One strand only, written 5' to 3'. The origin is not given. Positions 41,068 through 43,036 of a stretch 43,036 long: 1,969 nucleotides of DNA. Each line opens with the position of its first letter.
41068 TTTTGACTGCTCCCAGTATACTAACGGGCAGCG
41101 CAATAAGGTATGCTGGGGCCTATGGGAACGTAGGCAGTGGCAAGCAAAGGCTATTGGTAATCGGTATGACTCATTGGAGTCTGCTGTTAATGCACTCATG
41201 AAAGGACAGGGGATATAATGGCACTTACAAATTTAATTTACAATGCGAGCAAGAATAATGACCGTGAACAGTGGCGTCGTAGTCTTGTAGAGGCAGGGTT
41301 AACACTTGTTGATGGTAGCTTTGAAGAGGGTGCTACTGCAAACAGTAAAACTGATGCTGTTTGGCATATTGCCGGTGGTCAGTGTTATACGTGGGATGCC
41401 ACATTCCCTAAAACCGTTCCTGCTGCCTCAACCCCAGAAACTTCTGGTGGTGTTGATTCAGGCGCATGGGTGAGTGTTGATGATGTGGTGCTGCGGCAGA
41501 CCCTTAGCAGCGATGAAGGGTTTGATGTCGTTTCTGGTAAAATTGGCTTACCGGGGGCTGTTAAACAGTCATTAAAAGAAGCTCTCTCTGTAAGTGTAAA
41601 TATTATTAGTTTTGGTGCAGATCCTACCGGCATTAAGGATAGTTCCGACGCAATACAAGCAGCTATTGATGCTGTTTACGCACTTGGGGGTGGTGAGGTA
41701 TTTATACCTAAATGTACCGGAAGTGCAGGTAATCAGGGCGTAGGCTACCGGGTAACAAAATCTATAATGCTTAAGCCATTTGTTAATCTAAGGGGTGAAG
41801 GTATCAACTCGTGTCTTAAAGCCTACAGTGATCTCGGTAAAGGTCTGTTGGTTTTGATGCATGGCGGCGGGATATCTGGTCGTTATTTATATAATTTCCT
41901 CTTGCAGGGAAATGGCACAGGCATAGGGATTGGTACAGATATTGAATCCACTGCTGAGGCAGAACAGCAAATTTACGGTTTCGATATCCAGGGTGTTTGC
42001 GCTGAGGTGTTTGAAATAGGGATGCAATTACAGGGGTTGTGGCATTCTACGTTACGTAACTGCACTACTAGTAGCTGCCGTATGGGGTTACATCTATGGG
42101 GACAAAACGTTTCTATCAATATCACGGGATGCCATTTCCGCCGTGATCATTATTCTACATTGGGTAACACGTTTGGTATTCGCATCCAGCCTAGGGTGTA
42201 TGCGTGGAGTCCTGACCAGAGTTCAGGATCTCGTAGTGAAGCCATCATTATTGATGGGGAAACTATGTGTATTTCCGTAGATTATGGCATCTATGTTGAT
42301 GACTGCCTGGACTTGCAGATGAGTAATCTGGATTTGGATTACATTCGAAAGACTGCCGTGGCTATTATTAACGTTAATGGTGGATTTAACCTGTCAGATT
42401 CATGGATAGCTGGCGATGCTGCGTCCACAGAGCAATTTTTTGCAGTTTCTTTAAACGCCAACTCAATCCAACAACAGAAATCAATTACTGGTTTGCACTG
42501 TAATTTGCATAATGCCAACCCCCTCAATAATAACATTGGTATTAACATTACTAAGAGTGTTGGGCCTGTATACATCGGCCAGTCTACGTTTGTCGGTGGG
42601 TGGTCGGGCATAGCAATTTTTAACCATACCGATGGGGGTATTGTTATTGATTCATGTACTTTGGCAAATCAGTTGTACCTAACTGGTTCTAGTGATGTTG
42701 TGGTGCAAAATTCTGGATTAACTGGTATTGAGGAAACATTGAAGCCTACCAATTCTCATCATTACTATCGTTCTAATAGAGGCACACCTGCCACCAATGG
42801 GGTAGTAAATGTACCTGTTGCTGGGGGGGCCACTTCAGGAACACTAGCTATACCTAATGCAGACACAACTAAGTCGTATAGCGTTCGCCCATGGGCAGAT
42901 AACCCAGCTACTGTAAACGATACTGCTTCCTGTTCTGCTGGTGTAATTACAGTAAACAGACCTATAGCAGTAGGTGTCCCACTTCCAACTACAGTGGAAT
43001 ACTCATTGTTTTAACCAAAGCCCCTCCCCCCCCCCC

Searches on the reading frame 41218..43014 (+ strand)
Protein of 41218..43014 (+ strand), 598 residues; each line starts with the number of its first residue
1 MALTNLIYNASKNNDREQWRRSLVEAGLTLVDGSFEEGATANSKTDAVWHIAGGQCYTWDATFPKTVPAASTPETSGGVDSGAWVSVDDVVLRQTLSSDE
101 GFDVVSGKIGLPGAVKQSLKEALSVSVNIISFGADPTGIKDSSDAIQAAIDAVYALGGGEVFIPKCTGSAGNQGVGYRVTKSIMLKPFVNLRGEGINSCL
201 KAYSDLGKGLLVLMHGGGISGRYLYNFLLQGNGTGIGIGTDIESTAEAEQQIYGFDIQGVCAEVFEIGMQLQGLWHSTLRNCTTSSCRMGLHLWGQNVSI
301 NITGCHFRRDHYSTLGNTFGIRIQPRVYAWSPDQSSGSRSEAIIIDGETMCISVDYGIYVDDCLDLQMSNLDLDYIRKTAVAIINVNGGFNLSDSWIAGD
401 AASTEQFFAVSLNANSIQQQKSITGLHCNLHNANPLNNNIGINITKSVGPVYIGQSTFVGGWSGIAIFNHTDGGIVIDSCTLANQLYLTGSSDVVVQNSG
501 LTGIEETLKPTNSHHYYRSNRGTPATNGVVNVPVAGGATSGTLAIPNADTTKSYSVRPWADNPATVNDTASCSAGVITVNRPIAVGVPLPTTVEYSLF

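Call 44: find_encoding_contigs(protein=window:41218-43014:+, flank=3000, max_places=10)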
Protein window:41218-43014:+ (598 aa): no gene with exactly this product is on record in the collection.

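Call 46: search_dna_similar(query=window:41218-43011:+, collection=phages, mode=protein, max_rows=25)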
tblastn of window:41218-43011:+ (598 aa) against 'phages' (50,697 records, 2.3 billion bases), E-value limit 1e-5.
Records with a match: 984; places in all: 1254; records where one place covers at least 80% of the query: 3.
Best place of each record, by identity: 90-95% 1; 60-80% 50; <60% 933.
By first word of the organism name: Salmonella 350; Escherichia 234; Klebsiella 205; Enterobacter 29; Dickeya 24; Shigella 22; Aeromonas 21; Pectobacterium 19; Kayfunavirus 17; Cronobacter 13; and 20 more.
By host as written in the record: - 179; Escherichia coli 101; Klebsiella pneumoniae 101; Salmonella enterica 46; Klebsiella pneumoniae 135080 30; Salmonella enterica subsp. enterica serovar Typhimurium 24; Salmonella enterica subsp. enterica serovar Typhi 24; Salmonella enterica subsp. enterica serovar Enteritidis PT1 21; and 225 more.
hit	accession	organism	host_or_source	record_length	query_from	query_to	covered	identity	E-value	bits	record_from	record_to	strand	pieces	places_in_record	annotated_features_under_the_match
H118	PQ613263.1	Shigella phage Moonfish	Shigella flexneri PE577 (serotype Y)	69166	277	598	54%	93.2%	3e-169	540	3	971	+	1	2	tailspike protein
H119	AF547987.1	Shigella phage Sf6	Shigella flexneri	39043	26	595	95%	39.0%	8e-76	269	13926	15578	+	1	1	14: gene 14 protein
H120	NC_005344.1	Shigella phage Sf6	Shigella flexneri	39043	26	595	95%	39.0%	8e-76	269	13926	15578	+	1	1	tail spike protein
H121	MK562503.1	Shigella phage Buco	Shigella flexneri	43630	132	598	78%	47.4%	1e-96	329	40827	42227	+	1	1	tailspike protein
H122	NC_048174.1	Shigella phage Buco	Shigella flexneri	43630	132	598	78%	47.4%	1e-96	329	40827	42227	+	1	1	tail spike protein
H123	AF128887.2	Shigella phage Sf6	Shigella flexneri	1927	100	595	83%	42.2%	1e-79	268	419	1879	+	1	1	tailspike protein | found in many proteins active on polysaccharides; Region: amino acid ...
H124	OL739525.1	Escherichia phage dw-ec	Escherichia coli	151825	14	139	21%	61.1%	2e-36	152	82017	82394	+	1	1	none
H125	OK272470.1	Escherichia phage JLBYU50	Escherichia coli K-12 MG1655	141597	14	138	21%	58.9%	1e-34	146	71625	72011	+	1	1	putative phosphodiester glycosidase family protein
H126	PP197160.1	Escherichia phage phiHAO78-1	Escherichia coli APEC E19057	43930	1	105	18%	68.6%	2e-37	155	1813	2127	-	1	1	tail spike protein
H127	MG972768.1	Klebsiella phage myPSH1235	Klebsiella pneumoniae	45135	1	140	23%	51.0%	8e-29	128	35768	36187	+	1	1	none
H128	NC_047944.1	Klebsiella phage myPSH1235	Klebsiella pneumoniae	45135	1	140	23%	51.0%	8e-29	128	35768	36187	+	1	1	none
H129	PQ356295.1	Escherichia phage KKE7M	Escherichia coli W3350 (Yale CGSC)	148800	14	105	15%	76.1%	7e-35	147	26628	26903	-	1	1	tail spike protein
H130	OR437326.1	Escherichia phage iGC_PHA_EC001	Escherichia coli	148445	14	131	20%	58.3%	1e-29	131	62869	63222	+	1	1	tail spike protein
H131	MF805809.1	Escherichia phage vB_EcoM_PHB05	shiga toxin-producing Escherichia coli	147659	14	138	21%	55.0%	1e-32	140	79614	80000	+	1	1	tail fibers protein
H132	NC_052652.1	Escherichia phage vB_EcoM_PHB05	shiga toxin-producing Escherichia coli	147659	14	138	21%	55.0%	1e-32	140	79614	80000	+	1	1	tail spike protein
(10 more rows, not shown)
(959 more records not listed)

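Call 64: find_homologous_proteins(query=window:41218-43011:+, max_evalue=1e-50)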
Query window:41218-43011:+ (598 aa): 24 proteins with E <= 1e-50 among 8000 candidates.
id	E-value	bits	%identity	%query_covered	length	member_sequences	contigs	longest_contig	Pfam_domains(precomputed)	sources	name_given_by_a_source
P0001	0.0e+0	1145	87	98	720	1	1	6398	PF18668.7,PF12708.13,PF21519.3,PF03906.21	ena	-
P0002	0.0e+0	1145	90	95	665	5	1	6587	PF18668.7,PF12708.13,PF21519.3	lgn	-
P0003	0.0e+0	1121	88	94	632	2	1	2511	PF18668.7,PF12708.13,PF21519.3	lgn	-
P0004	0.0e+0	1117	84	98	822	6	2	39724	PF18668.7,PF12708.13,PF21519.3,PF03906.21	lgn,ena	-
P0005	0.0e+0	1113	84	97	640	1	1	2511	PF18668.7,PF12708.13,PF21519.3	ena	-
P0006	0.0e+0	1106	85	94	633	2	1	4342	PF18668.7,PF12708.13,PF21519.3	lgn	-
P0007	5.7e-183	628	55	96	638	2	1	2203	PF18668.7,PF12708.13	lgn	-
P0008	2.4e-159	550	55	83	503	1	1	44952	PF12708.13,PF05048.20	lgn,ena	-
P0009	6.6e-157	542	53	83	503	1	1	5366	PF12708.13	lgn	-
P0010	2.6e-155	536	46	97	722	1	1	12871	PF18668.7,PF13229.13,PF12708.13,PF21519.3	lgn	-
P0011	5.6e-153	529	55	76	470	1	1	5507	PF21519.3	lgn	-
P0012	5.8e-153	529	46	97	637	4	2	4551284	PF18668.7,PF12708.13,PF21519.3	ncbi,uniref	ncbi:glycosyl hydrolase family 28-related protein [Rahnella inusitata]|uniref:tail fiber/spike domai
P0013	9.1e-151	521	48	95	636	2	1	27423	PF18668.7,PF12708.13,PF21519.3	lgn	-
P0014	1.8e-148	514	44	98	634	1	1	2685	PF18668.7,PF13229.13,PF12708.13,PF21519.3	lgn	-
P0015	7.5e-143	495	47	88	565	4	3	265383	PF12708.13,PF21519.3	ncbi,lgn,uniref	ncbi:glycosyl hydrolase family 28-related protein [Leclercia adecarboxylata]|uniref:glycosyl hydrola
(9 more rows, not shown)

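Call 65: find_encoding_contigs(protein=P0002, flank=1500, max_places=4)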
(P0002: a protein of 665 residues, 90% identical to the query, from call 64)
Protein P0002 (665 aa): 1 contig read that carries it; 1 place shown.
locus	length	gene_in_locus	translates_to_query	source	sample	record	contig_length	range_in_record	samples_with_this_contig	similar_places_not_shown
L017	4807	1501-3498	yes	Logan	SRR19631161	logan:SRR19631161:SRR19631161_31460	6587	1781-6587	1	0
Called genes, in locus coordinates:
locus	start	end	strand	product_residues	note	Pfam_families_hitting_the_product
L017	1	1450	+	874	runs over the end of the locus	PF12708:Pect-lyase_RHGA_epim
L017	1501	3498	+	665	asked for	PF18668:Tail_spike_N, PF12708:Pect-lyase_RHGA_epim (weak), PF21519:Tailspike_C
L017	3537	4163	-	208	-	-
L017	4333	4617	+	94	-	-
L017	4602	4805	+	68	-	?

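Call 66: find_encoding_contigs(protein=P0004, flank=1500, max_places=4)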
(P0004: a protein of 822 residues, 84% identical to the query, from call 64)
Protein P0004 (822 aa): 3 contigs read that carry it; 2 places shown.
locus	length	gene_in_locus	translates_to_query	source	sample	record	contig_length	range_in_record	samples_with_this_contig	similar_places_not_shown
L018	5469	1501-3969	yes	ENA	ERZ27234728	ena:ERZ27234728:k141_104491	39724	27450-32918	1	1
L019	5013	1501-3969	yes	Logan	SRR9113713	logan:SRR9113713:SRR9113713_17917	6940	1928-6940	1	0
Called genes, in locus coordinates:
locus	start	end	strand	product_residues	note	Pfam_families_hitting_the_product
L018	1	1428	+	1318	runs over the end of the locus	PF01464:SLT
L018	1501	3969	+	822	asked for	PF03906:Phage_T7_tail, PF18668:Tail_spike_N, PF12708:Pect-lyase_RHGA_epim (weak), PF21519:Tailspike_C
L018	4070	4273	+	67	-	PF10746:Phage_holin_2_2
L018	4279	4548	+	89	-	PF11123:DNA_Packaging_2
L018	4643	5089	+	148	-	PF03245:Phage_lysis (weak)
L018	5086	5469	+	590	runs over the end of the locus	PF22530:Terminase-T7_RNaseH-like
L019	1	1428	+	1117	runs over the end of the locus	?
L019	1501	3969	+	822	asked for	PF03906:Phage_T7_tail, PF18668:Tail_spike_N, PF12708:Pect-lyase_RHGA_epim (weak), PF21519:Tailspike_C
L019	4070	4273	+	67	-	PF10746:Phage_holin_2_2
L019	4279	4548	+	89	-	PF11123:DNA_Packaging_2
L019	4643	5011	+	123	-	?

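Call 67: find_encoding_contigs(protein=P0001, flank=1500, max_places=4)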
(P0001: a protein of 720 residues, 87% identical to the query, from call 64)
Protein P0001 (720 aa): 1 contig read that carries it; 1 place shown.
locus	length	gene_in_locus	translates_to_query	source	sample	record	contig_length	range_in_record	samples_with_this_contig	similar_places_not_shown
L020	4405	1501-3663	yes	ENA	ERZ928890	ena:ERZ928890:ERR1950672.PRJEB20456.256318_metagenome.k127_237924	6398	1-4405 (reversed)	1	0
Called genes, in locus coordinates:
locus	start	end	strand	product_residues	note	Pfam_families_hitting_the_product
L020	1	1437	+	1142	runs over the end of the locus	?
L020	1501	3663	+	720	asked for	PF03906:Phage_T7_tail, PF18668:Tail_spike_N, PF12708:Pect-lyase_RHGA_epim (weak), PF21519:Tailspike_C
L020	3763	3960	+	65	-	PF10746:Phage_holin_2_2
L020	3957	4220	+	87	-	PF11123:DNA_Packaging_2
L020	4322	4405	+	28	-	?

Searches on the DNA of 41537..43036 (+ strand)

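Call 4: search_dna_similar(query=window:41537-43036:+, collection=phages, mode=near, max_rows=30)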
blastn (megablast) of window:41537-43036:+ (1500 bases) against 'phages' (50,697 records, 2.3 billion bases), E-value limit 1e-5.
Records with a match: 1; places in all: 2; records where one place covers at least 80% of the query: 0.
Best place of each record, by identity: 95-99% 1.
By first word of the organism name: Shigella 1.
By host as written in the record: Shigella flexneri PE577 (serotype Y) 1.
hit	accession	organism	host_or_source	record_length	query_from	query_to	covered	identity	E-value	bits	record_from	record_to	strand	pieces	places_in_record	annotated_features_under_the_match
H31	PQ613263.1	Shigella phage Moonfish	Shigella flexneri PE577 (serotype Y)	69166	508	1488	65%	95.1%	0e+0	1548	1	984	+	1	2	tailspike protein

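Call 14: get_annotated_region(hit=H31, flank=1500)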
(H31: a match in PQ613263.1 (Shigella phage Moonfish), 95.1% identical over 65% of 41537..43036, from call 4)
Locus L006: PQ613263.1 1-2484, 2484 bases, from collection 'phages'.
description: Shigella phage Moonfish, complete genome.
organism: Shigella phage Moonfish (NCBI taxid 3384869)
taxonomy: Viruses; Duplodnaviria; Heunggongvirae; Uroviricota; Caudoviricetes; Schitoviridae
host: Shigella flexneri PE577 (serotype Y); source: -; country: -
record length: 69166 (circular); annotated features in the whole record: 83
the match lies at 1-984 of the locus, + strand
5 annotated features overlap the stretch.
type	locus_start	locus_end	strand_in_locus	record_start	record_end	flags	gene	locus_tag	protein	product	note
CDS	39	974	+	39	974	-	-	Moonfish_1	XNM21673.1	tailspike protein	similar to gp52 in HRP29; gp1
CDS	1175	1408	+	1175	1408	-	-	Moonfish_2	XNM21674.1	tail length tape-measure protein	similar to Escherichia phage vB_Eco_F22; gp2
CDS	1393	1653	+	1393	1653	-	-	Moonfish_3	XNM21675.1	putative holin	similar to Escherichia phage IME11; gp3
CDS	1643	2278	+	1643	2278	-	-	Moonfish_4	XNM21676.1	endolysin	similar to PP764_gp04 in Escherichia phage phi G17; gp4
CDS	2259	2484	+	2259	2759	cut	-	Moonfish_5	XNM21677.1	Rz-like spanin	similar to Escherichia phage phi G17; gp5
